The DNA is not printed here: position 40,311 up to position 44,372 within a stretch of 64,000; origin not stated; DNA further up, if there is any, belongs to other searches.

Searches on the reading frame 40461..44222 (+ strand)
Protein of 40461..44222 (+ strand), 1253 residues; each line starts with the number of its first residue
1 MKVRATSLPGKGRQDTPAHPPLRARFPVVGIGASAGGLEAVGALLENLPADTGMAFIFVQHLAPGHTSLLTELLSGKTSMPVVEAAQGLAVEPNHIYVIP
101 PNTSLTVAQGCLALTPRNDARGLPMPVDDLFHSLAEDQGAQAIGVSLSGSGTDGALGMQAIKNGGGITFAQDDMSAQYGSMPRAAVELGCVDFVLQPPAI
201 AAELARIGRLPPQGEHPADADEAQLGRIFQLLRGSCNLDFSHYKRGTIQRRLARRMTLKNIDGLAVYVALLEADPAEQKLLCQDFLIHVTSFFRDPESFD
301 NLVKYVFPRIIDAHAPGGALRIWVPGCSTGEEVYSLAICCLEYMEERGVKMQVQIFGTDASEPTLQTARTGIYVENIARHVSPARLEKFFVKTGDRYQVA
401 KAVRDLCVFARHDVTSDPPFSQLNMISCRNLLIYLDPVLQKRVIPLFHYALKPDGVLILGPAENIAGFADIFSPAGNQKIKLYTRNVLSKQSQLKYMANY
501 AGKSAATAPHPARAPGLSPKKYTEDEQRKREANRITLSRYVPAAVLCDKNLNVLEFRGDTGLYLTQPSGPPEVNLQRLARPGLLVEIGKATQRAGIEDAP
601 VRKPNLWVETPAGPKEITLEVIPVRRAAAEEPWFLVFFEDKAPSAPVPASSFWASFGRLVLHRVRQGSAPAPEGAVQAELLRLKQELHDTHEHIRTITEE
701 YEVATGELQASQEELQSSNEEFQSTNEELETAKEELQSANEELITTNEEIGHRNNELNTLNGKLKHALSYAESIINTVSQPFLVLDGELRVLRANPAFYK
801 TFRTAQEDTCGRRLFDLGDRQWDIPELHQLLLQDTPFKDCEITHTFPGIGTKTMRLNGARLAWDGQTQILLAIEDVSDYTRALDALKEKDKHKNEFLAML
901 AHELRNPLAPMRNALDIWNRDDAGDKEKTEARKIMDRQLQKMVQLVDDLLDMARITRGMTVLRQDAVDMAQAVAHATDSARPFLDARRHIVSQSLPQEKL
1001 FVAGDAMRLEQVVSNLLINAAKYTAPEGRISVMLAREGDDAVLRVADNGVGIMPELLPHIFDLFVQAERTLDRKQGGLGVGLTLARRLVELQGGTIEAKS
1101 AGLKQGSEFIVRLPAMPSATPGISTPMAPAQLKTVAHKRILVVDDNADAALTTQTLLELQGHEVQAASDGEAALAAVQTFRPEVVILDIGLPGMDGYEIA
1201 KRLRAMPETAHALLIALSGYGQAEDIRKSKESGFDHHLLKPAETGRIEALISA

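Call 74: search_protein_families(library=pfam, proteins=[window:40461-44222:+], max_evalue=0.01)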
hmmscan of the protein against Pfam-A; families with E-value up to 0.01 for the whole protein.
window:40461-44222:+ (1253 aa): 13 families
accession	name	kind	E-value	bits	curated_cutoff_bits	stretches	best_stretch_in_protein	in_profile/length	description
PF01339.22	CheB_methylest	-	1.4e-54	184.9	24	1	29-204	1-174/174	CheB methylesterase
PF01739.24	CheR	-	2.7e-49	167.7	27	1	289-476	2-190/195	CheR methyltransferase, SAM binding domain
PF02518.31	HATPase_c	-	3.2e-26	92.4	26.4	1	1004-1115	1-109/111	Histidine kinase-, DNA gyrase B-, and HSP90-like ATPase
PF00072.30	Response_reg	-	1.7e-21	76.9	30.2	1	1140-1251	1-110/111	Response regulator receiver domain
PF00512.31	HisKA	-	4.7e-16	59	26.9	1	893-958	2-66/66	His Kinase A (phospho-acceptor) domain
PF03705.20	CheR_N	-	4e-14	52.5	27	1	225-275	3-53/53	CheR methyltransferase, all-alpha domain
PF00989.32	PAS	-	0.0003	21.2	22.6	1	772-876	4-113/113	PAS fold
PF13188.13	PAS_8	-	0.00032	20.9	21.8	1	772-818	4-51/65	PAS domain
PF05701.16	WEMBL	-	0.00033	20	35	1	664-757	342-435/562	Weak chloroplast movement under blue light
PF08448.16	PAS_4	-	0.00058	20.5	23.1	1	777-866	3-94/110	PAS fold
PF05384.16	DegS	-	0.0013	18.6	27.6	1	676-793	25-146/159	Sensor protein DegS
PF06818.20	Fez1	-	0.0026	18.7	34.4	1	678-752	38-112/199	Fez1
PF13581.12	HATPase_c_2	-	0.0044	17.5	27.4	0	991-1089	15-109/127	Histidine kinase-like ATPase domain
